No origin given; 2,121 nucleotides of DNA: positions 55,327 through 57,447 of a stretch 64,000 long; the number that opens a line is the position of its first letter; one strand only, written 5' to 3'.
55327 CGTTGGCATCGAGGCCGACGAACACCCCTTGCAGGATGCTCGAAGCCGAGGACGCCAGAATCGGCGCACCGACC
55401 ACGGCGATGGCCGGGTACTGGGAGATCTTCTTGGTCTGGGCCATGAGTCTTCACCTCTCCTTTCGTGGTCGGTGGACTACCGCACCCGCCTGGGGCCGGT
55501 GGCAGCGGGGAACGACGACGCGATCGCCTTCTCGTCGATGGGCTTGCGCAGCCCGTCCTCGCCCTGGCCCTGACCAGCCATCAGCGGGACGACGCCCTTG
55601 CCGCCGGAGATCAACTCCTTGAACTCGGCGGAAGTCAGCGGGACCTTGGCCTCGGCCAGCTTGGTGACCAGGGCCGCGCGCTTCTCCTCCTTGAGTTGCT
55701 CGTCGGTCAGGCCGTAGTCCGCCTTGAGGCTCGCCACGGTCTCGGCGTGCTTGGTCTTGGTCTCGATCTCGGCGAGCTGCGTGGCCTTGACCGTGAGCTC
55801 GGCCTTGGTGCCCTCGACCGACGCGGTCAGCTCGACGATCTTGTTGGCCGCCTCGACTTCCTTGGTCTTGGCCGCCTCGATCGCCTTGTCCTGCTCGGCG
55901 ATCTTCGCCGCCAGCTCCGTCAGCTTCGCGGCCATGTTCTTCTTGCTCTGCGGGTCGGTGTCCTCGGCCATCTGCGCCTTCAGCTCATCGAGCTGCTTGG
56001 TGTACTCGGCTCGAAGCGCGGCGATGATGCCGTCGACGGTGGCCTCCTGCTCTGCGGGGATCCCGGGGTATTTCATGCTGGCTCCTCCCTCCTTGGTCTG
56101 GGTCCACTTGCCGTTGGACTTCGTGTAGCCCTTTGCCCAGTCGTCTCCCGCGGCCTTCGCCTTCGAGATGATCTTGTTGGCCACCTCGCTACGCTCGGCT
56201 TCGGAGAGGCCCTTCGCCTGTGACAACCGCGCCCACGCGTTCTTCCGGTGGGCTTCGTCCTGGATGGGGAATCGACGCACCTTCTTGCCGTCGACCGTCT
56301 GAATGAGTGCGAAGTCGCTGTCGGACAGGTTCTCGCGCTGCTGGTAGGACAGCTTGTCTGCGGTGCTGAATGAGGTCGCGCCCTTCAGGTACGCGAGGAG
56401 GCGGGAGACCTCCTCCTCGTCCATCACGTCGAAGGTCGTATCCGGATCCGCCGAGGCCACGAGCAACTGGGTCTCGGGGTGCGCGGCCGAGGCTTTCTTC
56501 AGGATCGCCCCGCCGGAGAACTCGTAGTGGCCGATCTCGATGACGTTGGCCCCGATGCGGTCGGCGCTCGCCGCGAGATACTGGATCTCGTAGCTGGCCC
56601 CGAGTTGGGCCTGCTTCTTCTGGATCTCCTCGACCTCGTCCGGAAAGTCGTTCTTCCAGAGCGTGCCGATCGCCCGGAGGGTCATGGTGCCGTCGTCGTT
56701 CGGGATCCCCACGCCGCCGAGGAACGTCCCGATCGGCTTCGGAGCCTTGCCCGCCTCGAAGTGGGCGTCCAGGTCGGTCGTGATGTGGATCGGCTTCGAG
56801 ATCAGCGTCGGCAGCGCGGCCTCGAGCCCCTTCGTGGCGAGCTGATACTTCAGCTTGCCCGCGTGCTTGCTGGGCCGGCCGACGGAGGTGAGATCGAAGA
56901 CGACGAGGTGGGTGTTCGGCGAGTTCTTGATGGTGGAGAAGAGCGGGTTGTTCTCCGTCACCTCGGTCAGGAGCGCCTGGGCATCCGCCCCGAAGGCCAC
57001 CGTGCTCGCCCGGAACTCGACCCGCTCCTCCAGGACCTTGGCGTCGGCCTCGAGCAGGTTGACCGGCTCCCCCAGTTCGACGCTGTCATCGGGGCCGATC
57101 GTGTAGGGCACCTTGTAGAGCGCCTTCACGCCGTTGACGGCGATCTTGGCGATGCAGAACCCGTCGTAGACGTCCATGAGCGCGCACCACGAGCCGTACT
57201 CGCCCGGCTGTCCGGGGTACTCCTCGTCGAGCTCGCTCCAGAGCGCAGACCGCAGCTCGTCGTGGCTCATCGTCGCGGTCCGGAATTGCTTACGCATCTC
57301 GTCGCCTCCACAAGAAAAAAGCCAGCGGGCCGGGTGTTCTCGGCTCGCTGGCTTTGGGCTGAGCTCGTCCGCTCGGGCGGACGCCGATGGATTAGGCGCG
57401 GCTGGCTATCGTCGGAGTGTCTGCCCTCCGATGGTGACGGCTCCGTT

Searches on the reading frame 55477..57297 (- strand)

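Call 102: search_protein_families(library=phrogs, proteins=[window:55477-57297:-], max_evalue=0.00001)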
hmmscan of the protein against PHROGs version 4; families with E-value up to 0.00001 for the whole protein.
window:55477-57297:- (606 aa): 1 family
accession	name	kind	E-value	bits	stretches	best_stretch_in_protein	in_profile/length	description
phrog_16160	-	unknown function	2.6e-07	32.1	1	315-380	3-61/69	-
